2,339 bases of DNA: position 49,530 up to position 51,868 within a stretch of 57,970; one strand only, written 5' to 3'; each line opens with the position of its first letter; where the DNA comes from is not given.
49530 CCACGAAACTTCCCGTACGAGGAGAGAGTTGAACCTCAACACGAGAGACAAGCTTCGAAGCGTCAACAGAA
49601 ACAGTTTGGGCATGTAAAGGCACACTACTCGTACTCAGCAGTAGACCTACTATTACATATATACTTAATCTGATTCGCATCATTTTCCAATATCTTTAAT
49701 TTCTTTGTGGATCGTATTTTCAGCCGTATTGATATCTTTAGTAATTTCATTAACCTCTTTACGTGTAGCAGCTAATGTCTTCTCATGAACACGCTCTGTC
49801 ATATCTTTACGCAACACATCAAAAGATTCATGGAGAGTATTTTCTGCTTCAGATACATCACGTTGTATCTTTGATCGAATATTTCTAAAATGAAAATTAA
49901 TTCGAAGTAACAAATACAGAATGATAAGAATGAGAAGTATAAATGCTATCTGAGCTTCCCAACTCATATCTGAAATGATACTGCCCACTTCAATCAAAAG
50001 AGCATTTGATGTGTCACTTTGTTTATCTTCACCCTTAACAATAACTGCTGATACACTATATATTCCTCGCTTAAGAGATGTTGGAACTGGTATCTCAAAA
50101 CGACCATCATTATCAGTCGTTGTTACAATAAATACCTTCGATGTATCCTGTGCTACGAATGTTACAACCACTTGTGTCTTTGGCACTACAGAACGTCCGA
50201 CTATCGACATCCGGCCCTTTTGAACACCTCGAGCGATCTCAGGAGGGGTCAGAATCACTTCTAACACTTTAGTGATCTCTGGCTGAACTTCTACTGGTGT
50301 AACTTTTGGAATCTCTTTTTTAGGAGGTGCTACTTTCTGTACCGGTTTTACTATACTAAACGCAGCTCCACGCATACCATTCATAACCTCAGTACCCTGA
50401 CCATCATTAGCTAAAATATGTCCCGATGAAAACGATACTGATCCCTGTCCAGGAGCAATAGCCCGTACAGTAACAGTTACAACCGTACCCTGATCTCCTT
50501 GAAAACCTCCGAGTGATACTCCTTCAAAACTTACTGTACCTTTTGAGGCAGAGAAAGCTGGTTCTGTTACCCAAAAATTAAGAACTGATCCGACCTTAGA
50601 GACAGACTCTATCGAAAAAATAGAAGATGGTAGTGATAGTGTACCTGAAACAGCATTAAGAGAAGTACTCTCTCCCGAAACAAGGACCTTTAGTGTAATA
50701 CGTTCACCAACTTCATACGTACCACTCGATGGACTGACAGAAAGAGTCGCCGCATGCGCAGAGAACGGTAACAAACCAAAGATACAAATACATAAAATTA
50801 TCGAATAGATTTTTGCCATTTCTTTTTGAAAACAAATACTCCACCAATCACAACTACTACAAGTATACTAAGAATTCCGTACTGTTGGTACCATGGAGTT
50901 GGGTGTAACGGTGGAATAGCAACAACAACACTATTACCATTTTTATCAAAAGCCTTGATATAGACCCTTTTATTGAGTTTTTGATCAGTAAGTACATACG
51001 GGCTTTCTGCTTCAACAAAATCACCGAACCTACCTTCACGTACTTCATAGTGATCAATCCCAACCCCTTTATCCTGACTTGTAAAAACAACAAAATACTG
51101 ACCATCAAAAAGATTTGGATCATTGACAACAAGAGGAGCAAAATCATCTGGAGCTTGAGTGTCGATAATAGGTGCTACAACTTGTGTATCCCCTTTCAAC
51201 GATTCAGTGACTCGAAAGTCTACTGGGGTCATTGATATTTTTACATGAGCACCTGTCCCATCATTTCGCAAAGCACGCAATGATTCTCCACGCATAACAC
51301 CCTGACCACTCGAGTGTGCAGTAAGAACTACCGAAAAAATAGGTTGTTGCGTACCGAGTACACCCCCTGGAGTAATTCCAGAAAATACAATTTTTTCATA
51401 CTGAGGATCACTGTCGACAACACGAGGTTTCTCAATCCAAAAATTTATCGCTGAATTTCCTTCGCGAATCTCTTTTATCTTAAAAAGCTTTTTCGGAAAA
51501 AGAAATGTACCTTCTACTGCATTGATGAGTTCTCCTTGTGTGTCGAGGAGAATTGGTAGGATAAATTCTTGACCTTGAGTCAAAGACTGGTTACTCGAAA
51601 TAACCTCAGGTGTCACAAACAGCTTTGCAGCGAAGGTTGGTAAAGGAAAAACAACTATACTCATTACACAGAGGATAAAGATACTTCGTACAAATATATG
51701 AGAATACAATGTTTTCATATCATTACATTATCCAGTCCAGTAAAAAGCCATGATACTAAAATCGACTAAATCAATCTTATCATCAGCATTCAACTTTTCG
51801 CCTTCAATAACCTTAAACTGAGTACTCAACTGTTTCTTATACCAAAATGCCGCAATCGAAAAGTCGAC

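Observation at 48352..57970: Cohesin-dockerin style surface-display operon coupled to phage-tail-fibre-like adhesins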

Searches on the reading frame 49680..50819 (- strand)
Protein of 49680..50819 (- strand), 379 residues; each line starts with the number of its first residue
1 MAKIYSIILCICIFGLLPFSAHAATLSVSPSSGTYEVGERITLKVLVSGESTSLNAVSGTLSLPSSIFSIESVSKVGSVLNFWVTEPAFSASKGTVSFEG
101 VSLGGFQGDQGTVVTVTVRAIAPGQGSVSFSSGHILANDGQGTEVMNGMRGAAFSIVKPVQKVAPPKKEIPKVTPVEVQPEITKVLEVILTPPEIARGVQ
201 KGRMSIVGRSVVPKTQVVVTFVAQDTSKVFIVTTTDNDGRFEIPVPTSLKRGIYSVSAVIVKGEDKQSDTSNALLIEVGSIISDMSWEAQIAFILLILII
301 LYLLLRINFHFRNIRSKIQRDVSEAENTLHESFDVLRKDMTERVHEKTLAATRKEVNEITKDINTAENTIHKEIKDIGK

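Call 3: search_protein_families(library=pfam, proteins=[window:49680-50819:-], max_evalue=1)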
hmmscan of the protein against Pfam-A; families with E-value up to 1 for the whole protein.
window:49680-50819:- (379 aa): 7 families
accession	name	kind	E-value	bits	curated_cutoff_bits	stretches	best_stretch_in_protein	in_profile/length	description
PF06103.16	DUF948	-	0.021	15.4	37.2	1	291-371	8-85/89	Bacterial protein of unknown function (DUF948)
PF14221.11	DUF4330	-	0.03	14.9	27.6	1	166-243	39-113/167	Domain of unknown function (DUF4330)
PF19077.6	Big_13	-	0.037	14.9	27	1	212-261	36-84/102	Bacterial Ig-like domain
PF13965.12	SID-1_RNA_chan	-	0.049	12.6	28.7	1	248-359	95-185/594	dsRNA-gated channel SID-1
PF13620.12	CarboxypepD_reg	-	0.081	13.7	32.3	1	215-258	15-54/82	Carboxypeptidase regulatory-like domain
PF12725.13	DUF3810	-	0.18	11.6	28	1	289-375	59-145/311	Protein of unknown function (DUF3810)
PF17522.7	DUF5446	-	0.22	12.1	26.2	1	316-368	15-66/72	Family of unknown function (DUF5446)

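Call 4: search_protein_families(library=ncbifam, proteins=[window:49680-50819:-], max_evalue=1)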
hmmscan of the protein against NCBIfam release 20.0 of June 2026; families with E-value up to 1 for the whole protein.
window:49680-50819:- (379 aa): 4 families
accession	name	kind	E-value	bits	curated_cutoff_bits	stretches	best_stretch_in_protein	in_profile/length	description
NF001842.0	PRK00567.1-3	equivalog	0.049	13.7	146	1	274-348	57-135/147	large-conductance mechanosensitive channel protein MscL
NF058648.1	ECF_sub_HI1622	equivalog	0.077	13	100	1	222-252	46-74/180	NikL family nickel/cobalt ECF transporter subunit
TIGR01144.1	ATP_synt_b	equivalog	0.1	12.5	65.5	1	291-376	3-83/147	F0F1 ATP synthase subunit B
NF009988.0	PRK13454.1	equivalog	0.15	11.9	186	1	286-373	29-113/181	F0F1 ATP synthase subunit B'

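Call 22: search_solved_structures(query=A2, max_evalue=1, show_alignments=2)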
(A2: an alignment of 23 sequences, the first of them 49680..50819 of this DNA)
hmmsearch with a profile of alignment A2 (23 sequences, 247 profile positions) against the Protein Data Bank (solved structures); distinct sequences matched with E-value up to 1: 8.
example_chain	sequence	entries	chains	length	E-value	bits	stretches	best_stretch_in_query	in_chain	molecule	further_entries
5aoz_A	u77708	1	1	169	3.6e-05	26.8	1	22-81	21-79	PUTATIVE CELLULOSOMAL SCAFFOLDIN PROTEIN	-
5m2o_A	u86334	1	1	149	0.00012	25.2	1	26-81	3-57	Putative cellulosomal scaffoldin protein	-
5m2s_A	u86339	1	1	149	0.0079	19.2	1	25-81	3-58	Putative cellulosomal scaffoldin protein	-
7urp_A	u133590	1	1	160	0.028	17.4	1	35-78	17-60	Ribonucleases G and E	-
6kg8_A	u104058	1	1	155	0.099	15.6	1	24-79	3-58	Probably cellulosomal scaffolding protein, secreted cellulose-binding and cohesin domain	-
5lxv_A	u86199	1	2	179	0.17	14.8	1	28-80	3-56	Scaffoldin C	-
6kgc_A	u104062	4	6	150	0.22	14.4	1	26-79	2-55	Probably cellulosomal scaffolding protein, secreted cellulose-binding and cohesin domain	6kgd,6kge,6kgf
9g7n_AAA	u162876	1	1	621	0.47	13.3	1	123-192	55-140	Exotoxin A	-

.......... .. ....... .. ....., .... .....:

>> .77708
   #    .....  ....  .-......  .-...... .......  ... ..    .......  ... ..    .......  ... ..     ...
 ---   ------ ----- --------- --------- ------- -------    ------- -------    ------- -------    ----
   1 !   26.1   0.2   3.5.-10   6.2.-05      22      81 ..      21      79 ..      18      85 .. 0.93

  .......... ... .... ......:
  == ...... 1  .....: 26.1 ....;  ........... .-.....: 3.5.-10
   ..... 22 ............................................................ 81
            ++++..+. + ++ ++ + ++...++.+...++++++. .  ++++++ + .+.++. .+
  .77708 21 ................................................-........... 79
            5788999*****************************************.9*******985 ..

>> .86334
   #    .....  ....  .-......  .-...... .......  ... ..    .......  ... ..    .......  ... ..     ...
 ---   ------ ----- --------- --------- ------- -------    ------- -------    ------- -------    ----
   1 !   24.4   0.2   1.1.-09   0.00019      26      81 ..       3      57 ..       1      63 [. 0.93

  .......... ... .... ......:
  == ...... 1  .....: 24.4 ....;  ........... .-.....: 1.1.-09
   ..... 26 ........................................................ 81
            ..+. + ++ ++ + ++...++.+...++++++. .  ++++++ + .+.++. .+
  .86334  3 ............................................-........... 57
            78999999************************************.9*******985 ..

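Call 48: predict_structure(alignment_id=A2)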
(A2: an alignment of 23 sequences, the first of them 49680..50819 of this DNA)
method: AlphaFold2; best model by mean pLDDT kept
length: 379 residues; sequences in the alignment: 23
mean_pLDDT: 82.4   pTM: 0.47
mean pLDDT of the five models: 82.4, 82.2, 81.8, 79.6, 79.2
residues with pLDDT >= 90: 163; 70-90: 135; 50-70: 54; < 50: 27
segments of 3 or more residues with pLDDT < 50: 182-188, 260-275
pLDDT, mean of each block of 10 residues (from residue 1): 76 66 90 98 96 95 98 97 95 96 94 98 98 96 94 97 71 57 47 66 81 81 71 87 72 49 38 52 84 89 89 88 88 85 85 89 92 84
secondary structure, 60 per line:
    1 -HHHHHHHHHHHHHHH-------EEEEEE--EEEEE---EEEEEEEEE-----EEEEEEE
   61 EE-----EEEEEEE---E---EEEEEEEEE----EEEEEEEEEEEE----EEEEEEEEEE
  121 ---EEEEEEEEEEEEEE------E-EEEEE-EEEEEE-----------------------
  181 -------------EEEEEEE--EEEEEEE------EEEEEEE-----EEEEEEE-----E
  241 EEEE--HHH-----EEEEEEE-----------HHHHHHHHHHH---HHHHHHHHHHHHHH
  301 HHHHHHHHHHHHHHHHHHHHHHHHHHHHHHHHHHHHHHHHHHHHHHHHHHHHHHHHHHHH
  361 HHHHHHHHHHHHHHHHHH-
elements in order: H2-16 E24-29 E32-36 E40-48 E54-62 E68-74 E82-90 E95-106 E111-120 E124-137 E146-150 E152-157 E194-200 E203-209 E216-222 E228-234 E240-244 E255-261 H273-283 H287-378

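Call 52: fold_search(model_id=the predicted structure, library=pdb)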
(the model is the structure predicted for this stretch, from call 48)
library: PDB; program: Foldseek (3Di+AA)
matches with E <= 10: 1981; with E <= 0.001: 650
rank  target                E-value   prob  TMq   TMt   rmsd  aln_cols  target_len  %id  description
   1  6kgf_C                5.7e-10  1.00  0.31  0.73   3.0       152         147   12  Crystal structure of CaDoc0917(R16D)-CaCohA2 complex at pH 8.2 (released 2020-07-08)
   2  2w1n                  1.1e-09  1.00  0.29  0.45  22.4       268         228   12  cohesin and fibronectin type-III double module construct from the Clostridium perfringens glycoside hydrolase GH84C (released 2009-02-03)
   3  6kge_A                3.5e-09  1.00  0.30  0.73   3.1       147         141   12  Crystal structure of CaDoc0917(R16D)-CaCohA2 complex at pH 5.5 (released 2020-07-08)
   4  4fl4_I                4.9e-09  1.00  0.31  0.37  18.4       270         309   13  Scaffoldin conformation and dynamics revealed by a ternary complex from the Clostridium thermocellum cellulosome (released 2012-06-27)
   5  4fl4_C                9.8e-09  1.00  0.31  0.38  17.6       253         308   13  Scaffoldin conformation and dynamics revealed by a ternary complex from the Clostridium thermocellum cellulosome (released 2012-06-27)
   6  2xdh                  1.2e-08  1.00  0.29  0.75   3.0       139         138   17  Non-cellulosomal cohesin from the hyperthermophilic archaeon Archaeoglobus fulgidus (released 2010-05-26)
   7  6kgd_A                1.3e-08  1.00  0.30  0.72   3.2       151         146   12  Crystal structure of CaDoc0917(R49D)-CaCohA2 complex at pH 8.0 (released 2020-07-08)
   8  6kgf_A                1.3e-08  1.00  0.29  0.69   3.2       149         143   12  Crystal structure of CaDoc0917(R16D)-CaCohA2 complex at pH 8.2 (released 2020-07-08)
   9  2vn6_A                1.6e-08  1.00  0.30  0.69   2.8       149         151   14  The Clostridium cellulolyticum dockerin displays a dual binding mode for its cohesin partner (released 2008-05-13)
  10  6kgc_A                1.7e-08  1.00  0.30  0.71   3.1       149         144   12  Crystal structure of CaDoc0917(R49D)-CaCohA2 complex at pH 5.4 (released 2020-07-08)
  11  2vn5_C                1.9e-08  1.00  0.29  0.66   3.3       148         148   14  The Clostridium cellulolyticum dockerin displays a dual binding mode for its cohesin partner (released 2008-05-20)
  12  4dh2_A                2.7e-08  1.00  0.32  0.73   2.5       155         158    9  Crystal structure of Coh-OlpC(Cthe_0452)-Doc435(Cthe_0435) complex: A novel type I Cohesin-Dockerin complex from Clost (released 2012-11-28)
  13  4ums                  2.7e-08  1.00  0.31  0.72   2.8       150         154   13  The crystal structure of the seventh ScaB type I cohesin from Pseudobacteroides cellulosolvens (released 2015-05-06)
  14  2vn5_A                3.0e-08  1.00  0.30  0.73   2.9       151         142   14  The Clostridium cellulolyticum dockerin displays a dual binding mode for its cohesin partner (released 2008-05-20)
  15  4dh2_C                3.8e-08  1.00  0.32  0.73   2.6       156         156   10  Crystal structure of Coh-OlpC(Cthe_0452)-Doc435(Cthe_0435) complex: A novel type I Cohesin-Dockerin complex from Clost (released 2012-11-28)
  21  2jh2_A                1.4e-07  1.00  0.28  0.69   3.8       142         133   18  X-ray crystal structure of a cohesin-like module from Clostridium perfringens (released 2007-11-06)
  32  2vo8                  5.5e-07  1.00  0.30  0.76   3.2       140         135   14  Cohesin module from Clostridium perfringens ATCC13124 family 33 glycoside hydrolase. (released 2008-09-02)
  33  2jh2_B                6.2e-07  1.00  0.28  0.69   3.8       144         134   18  X-ray crystal structure of a cohesin-like module from Clostridium perfringens (released 2007-11-06)
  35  1aoh_B                7.7e-07  1.00  0.32  0.76   2.3       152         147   11  SINGLE COHESIN DOMAIN FROM THE SCAFFOLDING PROTEIN CIPA OF THE CLOSTRIDIUM THERMOCELLUM CELLULOSOME (released 1998-07-08)
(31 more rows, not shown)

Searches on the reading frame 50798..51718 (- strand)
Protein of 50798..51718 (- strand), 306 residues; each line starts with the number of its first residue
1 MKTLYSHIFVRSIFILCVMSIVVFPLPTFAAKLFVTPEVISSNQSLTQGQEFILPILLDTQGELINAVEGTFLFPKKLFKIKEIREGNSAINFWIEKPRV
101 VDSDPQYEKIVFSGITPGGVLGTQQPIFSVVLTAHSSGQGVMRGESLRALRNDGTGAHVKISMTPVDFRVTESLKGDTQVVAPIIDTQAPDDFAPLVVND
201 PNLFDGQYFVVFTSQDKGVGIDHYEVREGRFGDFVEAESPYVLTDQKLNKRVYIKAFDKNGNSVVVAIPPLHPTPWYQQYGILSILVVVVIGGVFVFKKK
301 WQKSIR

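Call 3: search_protein_families(library=pfam, proteins=[window:50798-51718:-], max_evalue=1)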
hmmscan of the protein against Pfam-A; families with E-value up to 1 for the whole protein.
window:50798-51718:- (306 aa): 1 family
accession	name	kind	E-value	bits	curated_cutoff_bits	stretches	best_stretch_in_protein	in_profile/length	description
PF17870.6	Insulin_TMD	-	0.0068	16.9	33.4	1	282-302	23-43/47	Insulin receptor trans-membrane segment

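Call 4: search_protein_families(library=ncbifam, proteins=[window:50798-51718:-], max_evalue=1)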
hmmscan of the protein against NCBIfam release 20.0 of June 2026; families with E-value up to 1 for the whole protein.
window:50798-51718:- (306 aa): 1 family
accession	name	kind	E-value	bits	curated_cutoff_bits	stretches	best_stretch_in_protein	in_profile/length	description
NF047446.1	barrel_OmpL47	domain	0.0011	19.4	40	1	210-263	7-58/68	OmpL47-type beta-barrel domain-containing protein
